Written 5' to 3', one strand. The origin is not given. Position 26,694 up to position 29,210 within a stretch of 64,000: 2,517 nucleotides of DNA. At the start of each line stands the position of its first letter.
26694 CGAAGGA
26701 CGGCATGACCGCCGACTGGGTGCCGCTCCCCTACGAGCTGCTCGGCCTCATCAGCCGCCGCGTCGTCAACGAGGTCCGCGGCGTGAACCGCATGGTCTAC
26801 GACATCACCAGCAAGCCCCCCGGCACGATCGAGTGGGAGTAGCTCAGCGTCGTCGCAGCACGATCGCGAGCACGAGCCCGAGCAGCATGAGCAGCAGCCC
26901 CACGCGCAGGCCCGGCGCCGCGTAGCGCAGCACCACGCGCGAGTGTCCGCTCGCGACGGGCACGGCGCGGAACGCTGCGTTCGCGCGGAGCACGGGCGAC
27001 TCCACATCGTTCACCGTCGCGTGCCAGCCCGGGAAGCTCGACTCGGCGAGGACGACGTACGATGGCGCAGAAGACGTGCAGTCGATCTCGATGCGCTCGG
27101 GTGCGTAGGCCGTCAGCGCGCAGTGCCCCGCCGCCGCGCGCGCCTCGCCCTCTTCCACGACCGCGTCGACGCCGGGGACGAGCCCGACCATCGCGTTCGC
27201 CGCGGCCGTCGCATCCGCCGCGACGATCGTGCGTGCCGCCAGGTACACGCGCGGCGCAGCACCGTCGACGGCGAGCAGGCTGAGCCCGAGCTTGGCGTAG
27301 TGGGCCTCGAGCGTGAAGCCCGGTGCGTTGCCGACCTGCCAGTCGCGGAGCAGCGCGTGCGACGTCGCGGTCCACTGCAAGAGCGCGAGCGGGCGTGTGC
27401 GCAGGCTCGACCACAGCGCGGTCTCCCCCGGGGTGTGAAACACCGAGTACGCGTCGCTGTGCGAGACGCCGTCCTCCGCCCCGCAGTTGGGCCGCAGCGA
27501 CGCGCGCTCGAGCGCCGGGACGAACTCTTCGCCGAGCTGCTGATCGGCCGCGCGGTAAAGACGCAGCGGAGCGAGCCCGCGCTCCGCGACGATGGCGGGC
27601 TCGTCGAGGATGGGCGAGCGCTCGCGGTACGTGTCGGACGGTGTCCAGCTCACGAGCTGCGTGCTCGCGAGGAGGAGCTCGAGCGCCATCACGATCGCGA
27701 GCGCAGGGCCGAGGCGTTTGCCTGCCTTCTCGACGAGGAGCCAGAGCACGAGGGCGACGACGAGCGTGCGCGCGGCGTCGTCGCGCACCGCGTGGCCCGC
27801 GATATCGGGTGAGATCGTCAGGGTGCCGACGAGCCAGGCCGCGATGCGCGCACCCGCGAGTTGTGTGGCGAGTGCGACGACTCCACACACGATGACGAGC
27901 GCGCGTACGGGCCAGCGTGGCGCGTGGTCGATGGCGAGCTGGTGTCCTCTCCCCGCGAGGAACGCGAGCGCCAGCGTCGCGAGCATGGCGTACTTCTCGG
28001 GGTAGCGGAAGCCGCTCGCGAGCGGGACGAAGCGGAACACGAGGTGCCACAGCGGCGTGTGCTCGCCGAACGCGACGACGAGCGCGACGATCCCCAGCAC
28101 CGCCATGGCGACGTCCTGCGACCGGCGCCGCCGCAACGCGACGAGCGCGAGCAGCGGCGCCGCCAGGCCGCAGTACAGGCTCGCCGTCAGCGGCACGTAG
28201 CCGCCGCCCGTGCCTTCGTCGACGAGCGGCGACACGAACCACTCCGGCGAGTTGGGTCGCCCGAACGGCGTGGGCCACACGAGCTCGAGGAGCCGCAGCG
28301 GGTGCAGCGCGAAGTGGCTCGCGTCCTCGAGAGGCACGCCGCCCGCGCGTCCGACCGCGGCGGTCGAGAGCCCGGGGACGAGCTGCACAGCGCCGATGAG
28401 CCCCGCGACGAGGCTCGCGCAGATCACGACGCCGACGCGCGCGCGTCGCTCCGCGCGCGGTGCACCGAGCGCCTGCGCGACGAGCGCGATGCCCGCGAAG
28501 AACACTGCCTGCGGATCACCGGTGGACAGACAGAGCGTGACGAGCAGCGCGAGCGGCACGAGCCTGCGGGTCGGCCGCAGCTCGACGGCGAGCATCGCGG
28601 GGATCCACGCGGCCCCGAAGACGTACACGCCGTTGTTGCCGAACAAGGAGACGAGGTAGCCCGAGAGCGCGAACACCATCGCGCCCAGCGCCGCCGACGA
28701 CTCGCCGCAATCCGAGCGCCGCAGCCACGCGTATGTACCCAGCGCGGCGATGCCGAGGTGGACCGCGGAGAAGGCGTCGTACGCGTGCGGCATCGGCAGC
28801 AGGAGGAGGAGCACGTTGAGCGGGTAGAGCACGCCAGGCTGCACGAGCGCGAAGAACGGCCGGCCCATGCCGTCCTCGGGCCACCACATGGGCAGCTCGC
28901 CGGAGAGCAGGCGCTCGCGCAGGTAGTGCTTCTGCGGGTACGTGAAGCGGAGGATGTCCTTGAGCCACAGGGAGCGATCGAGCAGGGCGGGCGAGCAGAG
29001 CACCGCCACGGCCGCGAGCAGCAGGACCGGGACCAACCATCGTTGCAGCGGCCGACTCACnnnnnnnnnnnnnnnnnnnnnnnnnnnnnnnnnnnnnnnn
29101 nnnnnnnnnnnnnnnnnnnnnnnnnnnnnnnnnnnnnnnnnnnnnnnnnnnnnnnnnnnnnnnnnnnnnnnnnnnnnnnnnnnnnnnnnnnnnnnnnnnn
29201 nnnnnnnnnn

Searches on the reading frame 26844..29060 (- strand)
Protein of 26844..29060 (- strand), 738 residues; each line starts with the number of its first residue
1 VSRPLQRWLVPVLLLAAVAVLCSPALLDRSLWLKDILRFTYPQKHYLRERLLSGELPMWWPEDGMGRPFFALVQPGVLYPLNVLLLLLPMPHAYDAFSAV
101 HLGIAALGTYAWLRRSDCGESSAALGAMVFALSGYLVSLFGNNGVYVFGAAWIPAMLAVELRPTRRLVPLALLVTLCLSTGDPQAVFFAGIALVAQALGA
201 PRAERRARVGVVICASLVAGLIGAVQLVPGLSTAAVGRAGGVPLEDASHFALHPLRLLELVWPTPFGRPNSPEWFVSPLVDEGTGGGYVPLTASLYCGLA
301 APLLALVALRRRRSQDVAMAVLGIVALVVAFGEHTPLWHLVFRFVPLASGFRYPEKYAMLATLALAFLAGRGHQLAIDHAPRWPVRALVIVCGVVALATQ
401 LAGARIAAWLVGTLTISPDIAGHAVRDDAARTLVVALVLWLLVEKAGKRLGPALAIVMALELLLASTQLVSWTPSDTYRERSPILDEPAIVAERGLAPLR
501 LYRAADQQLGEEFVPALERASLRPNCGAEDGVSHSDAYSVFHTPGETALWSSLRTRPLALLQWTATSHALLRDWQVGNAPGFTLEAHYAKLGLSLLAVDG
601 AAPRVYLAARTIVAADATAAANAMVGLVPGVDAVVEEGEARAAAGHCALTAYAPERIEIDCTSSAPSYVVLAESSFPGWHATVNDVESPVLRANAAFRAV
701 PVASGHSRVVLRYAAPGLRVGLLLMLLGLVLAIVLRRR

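Call 3: search_protein_families(library=pfam, max_evalue=1, proteins=[window:26844-29060:-])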
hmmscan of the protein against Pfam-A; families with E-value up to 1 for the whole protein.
window:26844-29060:- (738 aa): 3 families
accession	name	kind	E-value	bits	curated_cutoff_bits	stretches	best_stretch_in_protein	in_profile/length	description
PF09586.16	YfhO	-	6e-18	65.1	28.5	2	655-724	764-834/835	Bacterial membrane protein YfhO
PF19510.5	DUF6044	-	0.22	10.3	27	1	82-206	84-208/564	Protein of unknown function (DUF6044)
PF10131.15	PTPS_related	-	0.97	8.2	26.4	0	88-370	20-281/621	6-pyruvoyl-tetrahydropterin synthase related domain; membrane protein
